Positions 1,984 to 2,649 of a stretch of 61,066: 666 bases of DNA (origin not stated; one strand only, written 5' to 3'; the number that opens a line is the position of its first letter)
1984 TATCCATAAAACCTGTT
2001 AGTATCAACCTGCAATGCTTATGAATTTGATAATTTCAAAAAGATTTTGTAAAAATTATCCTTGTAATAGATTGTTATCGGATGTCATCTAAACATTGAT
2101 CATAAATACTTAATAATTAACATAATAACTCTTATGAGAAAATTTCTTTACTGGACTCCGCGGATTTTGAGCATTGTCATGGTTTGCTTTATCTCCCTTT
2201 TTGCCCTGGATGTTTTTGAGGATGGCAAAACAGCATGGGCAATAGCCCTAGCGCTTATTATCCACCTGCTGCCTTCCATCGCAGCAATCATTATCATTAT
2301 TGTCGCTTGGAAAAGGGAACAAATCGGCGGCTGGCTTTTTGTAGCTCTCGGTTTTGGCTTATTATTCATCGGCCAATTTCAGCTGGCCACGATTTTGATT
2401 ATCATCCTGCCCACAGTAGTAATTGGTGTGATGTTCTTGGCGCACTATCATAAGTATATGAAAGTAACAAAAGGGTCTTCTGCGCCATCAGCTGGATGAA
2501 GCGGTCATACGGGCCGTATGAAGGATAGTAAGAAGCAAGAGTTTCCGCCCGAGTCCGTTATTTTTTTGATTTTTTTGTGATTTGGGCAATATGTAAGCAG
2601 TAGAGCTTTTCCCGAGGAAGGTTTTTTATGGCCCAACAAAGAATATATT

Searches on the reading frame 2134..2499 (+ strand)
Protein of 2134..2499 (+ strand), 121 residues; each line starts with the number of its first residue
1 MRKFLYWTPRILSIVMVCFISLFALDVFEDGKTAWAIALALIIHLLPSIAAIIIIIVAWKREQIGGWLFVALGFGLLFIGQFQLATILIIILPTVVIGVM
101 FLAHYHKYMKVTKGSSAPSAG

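Call 33: search_protein_families(library=pfam, proteins=[window:2134-2499:+], max_evalue=0.001)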
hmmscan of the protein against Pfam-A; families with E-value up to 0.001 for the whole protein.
window:2134-2499:+ (121 aa): 1 family
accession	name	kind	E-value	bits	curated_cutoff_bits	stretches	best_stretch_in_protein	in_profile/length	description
PF24709.1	DUF7670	-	6.8e-28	97.8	29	1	2-110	5-115/118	Domain of unknown function (DUF7670)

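Call 38: find_related_loci(query=window:2134-2499:+, collection=genome_contigs, flank=5000)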
Query window:2134-2499:+ (121 aa) in genome_contigs; peptide patterns used: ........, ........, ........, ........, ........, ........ (x = any residue, [..] = any of these).
68 stretches matched a pattern; 4 encode a relative of the query (tblastn E <= 1e-3); 4 distinct loci.
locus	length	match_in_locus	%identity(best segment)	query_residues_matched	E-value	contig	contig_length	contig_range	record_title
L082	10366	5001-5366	69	1-121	8e-45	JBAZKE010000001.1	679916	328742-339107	MAG: Patescibacteria group bacterium isolate SO_2017_LW4_136 scaffold_25_c1_LW137-91_2017, whole genome shotgun sequence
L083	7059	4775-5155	39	1-113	6e-24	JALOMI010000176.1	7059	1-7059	MAG: Cyclobacteriaceae bacterium isolate Prado047 scaffold_17440, whole genome shotgun sequence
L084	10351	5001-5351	67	1-117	2e-46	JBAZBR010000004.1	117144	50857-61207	MAG: Patescibacteria group bacterium isolate SO_2017_GW1_117 NODE_1122_length_117144_cov_1.469137_OW334_2017, whole geno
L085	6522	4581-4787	46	31-104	1e-9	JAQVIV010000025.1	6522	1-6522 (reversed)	MAG: Candidatus Shapirobacteria bacterium isolate STE_48 NODE_33779_length_6522_cov_6.253792_Sandtown_E, whole genome sh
